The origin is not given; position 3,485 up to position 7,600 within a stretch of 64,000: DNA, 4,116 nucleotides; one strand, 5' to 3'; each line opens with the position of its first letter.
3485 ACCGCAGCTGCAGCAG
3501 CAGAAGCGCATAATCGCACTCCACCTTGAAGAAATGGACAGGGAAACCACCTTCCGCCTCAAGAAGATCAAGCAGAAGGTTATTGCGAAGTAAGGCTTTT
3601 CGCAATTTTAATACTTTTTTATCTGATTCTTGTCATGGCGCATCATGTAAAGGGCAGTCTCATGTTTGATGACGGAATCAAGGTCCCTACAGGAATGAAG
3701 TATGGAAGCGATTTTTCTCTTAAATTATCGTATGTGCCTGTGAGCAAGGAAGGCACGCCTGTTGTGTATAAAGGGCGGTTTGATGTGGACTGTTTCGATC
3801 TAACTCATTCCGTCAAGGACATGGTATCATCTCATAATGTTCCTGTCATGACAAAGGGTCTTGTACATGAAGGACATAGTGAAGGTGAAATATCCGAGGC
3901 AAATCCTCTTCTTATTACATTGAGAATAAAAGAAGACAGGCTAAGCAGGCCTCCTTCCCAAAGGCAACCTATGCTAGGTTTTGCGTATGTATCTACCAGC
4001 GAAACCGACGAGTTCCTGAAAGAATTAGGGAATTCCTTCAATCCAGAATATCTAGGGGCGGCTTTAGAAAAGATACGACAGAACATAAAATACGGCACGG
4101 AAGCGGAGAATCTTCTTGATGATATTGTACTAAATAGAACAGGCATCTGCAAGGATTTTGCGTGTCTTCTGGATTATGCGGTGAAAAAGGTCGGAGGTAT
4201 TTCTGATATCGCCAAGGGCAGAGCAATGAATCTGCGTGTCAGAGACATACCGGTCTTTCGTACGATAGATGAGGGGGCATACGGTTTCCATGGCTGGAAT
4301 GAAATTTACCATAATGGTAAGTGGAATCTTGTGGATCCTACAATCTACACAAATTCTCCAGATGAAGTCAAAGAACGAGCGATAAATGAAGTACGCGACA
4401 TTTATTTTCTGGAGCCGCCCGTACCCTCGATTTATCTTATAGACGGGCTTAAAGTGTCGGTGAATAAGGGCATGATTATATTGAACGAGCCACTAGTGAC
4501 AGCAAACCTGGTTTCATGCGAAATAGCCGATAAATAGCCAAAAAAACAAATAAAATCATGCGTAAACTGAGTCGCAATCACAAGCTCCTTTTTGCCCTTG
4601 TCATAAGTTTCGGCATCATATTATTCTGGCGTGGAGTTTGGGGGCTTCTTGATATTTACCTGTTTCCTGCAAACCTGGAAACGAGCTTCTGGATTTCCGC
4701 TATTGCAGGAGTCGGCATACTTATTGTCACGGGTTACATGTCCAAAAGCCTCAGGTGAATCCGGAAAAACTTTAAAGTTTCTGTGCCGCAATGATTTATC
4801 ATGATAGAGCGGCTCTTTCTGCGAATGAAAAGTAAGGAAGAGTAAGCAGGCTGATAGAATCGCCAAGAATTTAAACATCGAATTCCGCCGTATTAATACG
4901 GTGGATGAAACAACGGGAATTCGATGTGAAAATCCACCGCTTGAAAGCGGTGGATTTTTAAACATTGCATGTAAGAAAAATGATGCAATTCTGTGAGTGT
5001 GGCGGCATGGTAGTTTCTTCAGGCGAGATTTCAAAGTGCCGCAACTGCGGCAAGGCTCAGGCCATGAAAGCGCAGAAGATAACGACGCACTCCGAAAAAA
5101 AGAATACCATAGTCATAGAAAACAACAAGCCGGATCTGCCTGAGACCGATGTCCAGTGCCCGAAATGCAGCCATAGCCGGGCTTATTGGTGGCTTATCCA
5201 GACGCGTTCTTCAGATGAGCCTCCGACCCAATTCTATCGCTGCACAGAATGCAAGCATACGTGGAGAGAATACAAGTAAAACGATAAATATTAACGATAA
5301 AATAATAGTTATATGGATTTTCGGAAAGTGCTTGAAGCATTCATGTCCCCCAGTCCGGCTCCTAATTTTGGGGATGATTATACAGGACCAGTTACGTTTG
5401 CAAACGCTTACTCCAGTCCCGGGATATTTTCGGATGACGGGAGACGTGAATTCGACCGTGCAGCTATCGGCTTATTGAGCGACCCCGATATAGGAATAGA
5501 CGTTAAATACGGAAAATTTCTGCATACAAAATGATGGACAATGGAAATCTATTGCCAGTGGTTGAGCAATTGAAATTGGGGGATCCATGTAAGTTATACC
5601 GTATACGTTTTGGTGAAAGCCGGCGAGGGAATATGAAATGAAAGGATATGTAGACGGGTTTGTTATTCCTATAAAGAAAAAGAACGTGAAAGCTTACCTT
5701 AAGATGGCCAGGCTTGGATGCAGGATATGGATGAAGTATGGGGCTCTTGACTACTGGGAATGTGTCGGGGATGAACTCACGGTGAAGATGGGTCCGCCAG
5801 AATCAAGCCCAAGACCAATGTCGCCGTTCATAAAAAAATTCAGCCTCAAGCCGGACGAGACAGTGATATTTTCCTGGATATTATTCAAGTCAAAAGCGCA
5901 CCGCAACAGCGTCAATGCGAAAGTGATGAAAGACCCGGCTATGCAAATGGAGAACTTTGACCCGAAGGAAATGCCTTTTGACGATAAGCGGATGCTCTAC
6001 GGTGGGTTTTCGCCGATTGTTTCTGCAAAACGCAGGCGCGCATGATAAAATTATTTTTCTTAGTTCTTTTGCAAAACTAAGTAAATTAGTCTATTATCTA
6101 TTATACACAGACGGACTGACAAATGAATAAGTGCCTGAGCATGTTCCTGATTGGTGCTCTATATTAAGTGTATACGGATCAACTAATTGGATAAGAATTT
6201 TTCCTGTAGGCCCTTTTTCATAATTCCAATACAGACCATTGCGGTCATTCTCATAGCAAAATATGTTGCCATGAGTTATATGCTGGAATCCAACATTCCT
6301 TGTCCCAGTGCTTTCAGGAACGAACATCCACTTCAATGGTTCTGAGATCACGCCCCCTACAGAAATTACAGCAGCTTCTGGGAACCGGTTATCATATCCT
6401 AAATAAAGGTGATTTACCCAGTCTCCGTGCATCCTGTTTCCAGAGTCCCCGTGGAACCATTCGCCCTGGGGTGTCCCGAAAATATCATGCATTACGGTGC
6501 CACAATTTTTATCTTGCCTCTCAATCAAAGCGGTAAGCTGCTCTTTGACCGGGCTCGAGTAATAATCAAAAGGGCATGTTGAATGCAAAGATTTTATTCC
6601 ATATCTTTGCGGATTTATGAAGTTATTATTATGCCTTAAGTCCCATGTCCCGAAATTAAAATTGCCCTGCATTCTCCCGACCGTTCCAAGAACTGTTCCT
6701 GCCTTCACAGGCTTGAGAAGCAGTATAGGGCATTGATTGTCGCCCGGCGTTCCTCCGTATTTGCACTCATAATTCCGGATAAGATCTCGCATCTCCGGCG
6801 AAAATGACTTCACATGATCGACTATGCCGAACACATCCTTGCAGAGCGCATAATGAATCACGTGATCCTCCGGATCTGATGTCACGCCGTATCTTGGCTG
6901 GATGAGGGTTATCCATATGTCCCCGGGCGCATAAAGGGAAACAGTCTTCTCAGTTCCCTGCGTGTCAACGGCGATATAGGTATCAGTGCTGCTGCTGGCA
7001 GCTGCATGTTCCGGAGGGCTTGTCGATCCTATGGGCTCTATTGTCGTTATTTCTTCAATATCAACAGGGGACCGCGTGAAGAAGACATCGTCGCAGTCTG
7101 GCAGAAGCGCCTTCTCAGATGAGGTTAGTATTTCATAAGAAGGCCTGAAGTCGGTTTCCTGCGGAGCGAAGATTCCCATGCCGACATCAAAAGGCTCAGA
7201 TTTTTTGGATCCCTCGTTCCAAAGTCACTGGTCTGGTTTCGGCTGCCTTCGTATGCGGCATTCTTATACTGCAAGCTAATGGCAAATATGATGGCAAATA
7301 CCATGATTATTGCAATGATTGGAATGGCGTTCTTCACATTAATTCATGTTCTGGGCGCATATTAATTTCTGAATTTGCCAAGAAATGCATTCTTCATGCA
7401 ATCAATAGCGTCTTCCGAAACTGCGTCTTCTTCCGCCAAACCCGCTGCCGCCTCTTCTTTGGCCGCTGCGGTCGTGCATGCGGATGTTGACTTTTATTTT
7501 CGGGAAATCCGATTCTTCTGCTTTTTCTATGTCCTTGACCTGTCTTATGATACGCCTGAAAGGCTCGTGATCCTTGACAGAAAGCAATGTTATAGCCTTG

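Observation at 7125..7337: Candidate -1 frameshift at an A-AAA-AAU heptamer joining a signal-anchor ORF to a 361-aa body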

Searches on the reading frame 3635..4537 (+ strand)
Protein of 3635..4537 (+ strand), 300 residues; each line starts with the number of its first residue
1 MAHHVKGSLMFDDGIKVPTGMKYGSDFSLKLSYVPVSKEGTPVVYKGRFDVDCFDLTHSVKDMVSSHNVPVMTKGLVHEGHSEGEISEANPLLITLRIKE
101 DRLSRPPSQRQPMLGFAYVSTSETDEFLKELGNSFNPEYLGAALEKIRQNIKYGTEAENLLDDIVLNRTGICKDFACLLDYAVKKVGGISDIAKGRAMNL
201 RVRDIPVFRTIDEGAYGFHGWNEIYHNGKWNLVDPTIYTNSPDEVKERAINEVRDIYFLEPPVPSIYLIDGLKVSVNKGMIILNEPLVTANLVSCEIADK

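Call 24: search_protein_families(library=pfam, proteins=[window:3635-4537:+], max_evalue=0.001)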
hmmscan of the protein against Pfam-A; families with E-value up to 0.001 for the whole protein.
window:3635-4537:+ (300 aa): 1 family
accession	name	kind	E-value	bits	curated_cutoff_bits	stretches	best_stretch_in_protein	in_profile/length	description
PF01841.26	Transglut_core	-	0.0002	22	23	1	143-235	21-108/108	Transglutaminase-like superfamily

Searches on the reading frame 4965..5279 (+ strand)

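Call 24: search_protein_families(library=pfam, proteins=[window:4965-5279:+], max_evalue=0.001)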
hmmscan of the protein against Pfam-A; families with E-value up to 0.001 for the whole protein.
window:4965-5279:+ (104 aa): 1 family
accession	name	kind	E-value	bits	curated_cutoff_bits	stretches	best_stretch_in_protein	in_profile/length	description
PF01096.23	Zn_ribbon_TFIIS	-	1.5e-19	69.9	21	1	63-101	1-39/39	Transcription factor S-II (TFIIS)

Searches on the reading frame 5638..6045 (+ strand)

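Call 24: search_protein_families(library=pfam, proteins=[window:5638-6045:+], max_evalue=0.001)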
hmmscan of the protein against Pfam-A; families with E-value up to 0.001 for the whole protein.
window:5638-6045:+ (135 aa): 1 family
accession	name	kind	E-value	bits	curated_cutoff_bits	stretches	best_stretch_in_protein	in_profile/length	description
PF07237.17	DUF1428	-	2.2e-31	108.6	27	1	4-115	2-101/102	Protein of unknown function (DUF1428)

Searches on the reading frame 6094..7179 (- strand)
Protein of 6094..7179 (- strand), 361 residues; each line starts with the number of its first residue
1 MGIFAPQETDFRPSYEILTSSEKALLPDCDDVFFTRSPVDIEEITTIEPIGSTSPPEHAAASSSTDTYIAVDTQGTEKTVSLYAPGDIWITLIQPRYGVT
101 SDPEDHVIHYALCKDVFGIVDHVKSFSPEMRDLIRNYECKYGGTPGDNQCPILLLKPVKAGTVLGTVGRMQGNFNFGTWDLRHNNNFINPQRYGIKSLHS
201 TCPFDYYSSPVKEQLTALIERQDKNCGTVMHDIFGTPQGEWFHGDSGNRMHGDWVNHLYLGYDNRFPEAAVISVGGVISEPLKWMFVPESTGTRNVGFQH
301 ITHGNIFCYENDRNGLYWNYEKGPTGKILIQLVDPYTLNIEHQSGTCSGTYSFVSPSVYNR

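Call 4: search_protein_families(library=pfam, proteins=[window:6094-7179:-], max_evalue=1)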
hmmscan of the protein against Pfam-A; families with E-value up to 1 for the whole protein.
window:6094-7179:- (361 aa): 1 family
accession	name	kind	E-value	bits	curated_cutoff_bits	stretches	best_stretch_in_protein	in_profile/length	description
PF13537.11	GATase_7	-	0.017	15.6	25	1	162-200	66-104/123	Glutamine amidotransferase domain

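Call 28: predict_structure(alignment_id=A2)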
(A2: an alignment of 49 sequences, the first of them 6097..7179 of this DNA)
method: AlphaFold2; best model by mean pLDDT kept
length: 361 residues; sequences in the alignment: 49
mean_pLDDT: 93.2   pTM: 0.88
mean pLDDT of the five models: 93.2, 92.6, 92.4, 92.1, 90.5
residues with pLDDT >= 90: 309; 70-90: 41; 50-70: 10; < 50: 1
segments of 3 or more residues with pLDDT < 50: none
pLDDT, mean of each block of 10 residues (from residue 1): 57 87 94 92 97 78 92 96 98 93 94 97 98 95 89 96 98 96 94 93 96 97 94 95 93 94 94 96 96 96 94 93 96 97 95 97 94
secondary structure, 60 per line:
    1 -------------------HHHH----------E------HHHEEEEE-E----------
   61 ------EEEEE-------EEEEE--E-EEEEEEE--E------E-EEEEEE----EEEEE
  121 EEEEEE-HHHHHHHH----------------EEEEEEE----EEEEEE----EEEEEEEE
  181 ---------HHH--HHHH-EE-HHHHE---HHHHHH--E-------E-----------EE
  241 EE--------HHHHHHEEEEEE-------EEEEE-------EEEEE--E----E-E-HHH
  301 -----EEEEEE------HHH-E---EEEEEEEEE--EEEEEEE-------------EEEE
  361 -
elements in order: H20-23 E44-48 E67-71 E79-83 E88-94 E106-111 E116-126 H128-135 E152-158 E163-168 E173-180 H195-198 H203-206 H211-216 E239-242 H251-256 E257-262 E270-274 E282-286 E306-311 E326-334 E337-343 E357-360

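Call 46: fold_search(model_id=the predicted structure, library=pdb)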
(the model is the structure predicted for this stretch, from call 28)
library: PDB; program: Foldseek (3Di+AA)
matches with E <= 10: 357; with E <= 0.001: 4
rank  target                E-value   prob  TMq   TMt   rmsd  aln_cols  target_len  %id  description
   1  5nmy_MODEL_1_A        6.2e-04  0.99  0.26  0.36  17.4       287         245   10  NMR solution structure of lysostaphin (released 2018-05-16)
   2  3slu_B                6.5e-04  1.00  0.26  0.26   6.4       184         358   14  Crystal structure of NMB0315 (released 2012-02-01)
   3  4rny_A                7.7e-04  1.00  0.25  0.25   8.9       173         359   14  Structure of Helicobacter pylori Csd3 from the orthorhombic crystal (released 2015-03-11)
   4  5j1k                  9.0e-04  1.00  0.27  0.49   9.6       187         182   10  Crystal structure of Csd2-Csd2 dimer (released 2016-10-19)
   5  5j1l_B                1.1e-03  1.00  0.25  0.45   7.4       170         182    8  Crystal structure of Csd1-Csd2 dimer I (released 2016-10-19)
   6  4rnz                  1.2e-03  1.00  0.27  0.27   5.6       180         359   14  Structure of Helicobacter pylori Csd3 from the hexagonal crystal (released 2015-03-11)
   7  5j1m_B                1.4e-03  1.00  0.26  0.48   8.4       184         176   10  Crystal structure of Csd1-Csd2 dimer II (released 2016-10-19)
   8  6u2a                  1.4e-03  1.00  0.26  0.26   8.1       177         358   13  ShyA endopeptidase from Vibrio cholera (open form) (released 2020-05-27)
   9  9k2v_A                1.5e-03  1.00  0.23  0.10   9.9       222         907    9  Cyanophage A4 pre-ejectosome (released 2025-04-09)
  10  5j1l_D                2.9e-03  1.00  0.24  0.45   8.7       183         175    9  Crystal structure of Csd1-Csd2 dimer I (released 2016-10-19)
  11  6smk_E                3.4e-03  1.00  0.22  0.54   8.5       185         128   13  Crystal structure of catalytic domain A109H mutant of prophage-encoded M23 protein EnpA from Enterococcus faecalis. (released 2020-09-09)
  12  6ue4_B                3.6e-03  1.00  0.24  0.25   8.4       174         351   11  ShyA Endopeptidase from Vibrio cholerae (Closed form) (released 2020-05-27)
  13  3tuf_B                4.0e-03  1.00  0.29  0.60   5.6       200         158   14  Structure of the SpoIIQ-SpoIIIAH pore forming complex. (released 2012-03-14)
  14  3uz0_B                4.4e-03  1.00  0.25  0.57   5.1       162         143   14  Crystal Structure of SpoIIIAH and SpoIIQ Complex (released 2012-03-21)
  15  2gu1                  4.6e-03  1.00  0.24  0.27   5.6       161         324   15  Crystal structure of a zinc containing peptidase from vibrio cholerae (released 2006-07-04)
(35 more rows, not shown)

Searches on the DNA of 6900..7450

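Call 45: search_rna_families(source=window, start=6900, end=7450, threshold=evalue, max_evalue=1)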
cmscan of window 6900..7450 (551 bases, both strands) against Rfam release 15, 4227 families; matches with E-value up to 1: 1.
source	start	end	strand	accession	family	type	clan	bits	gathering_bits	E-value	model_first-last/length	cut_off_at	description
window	7359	7450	-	RF02757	Erse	Gene; sRNA;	-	11.4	138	0.76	164-252/252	5'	Erse small RNA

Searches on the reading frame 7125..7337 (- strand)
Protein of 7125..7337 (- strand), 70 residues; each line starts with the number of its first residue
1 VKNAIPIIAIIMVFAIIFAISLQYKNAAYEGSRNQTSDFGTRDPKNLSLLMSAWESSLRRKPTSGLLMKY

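Call 4: search_protein_families(library=pfam, proteins=[window:7125-7337:-], max_evalue=1)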
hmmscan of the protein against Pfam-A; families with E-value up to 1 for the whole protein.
window:7125-7337:- (70 aa): 1 family
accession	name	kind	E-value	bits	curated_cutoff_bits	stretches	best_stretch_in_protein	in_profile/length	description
PF20130.4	DUF6520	-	0.19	12.6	25.4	1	2-38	5-36/83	Family of unknown function (DUF6520)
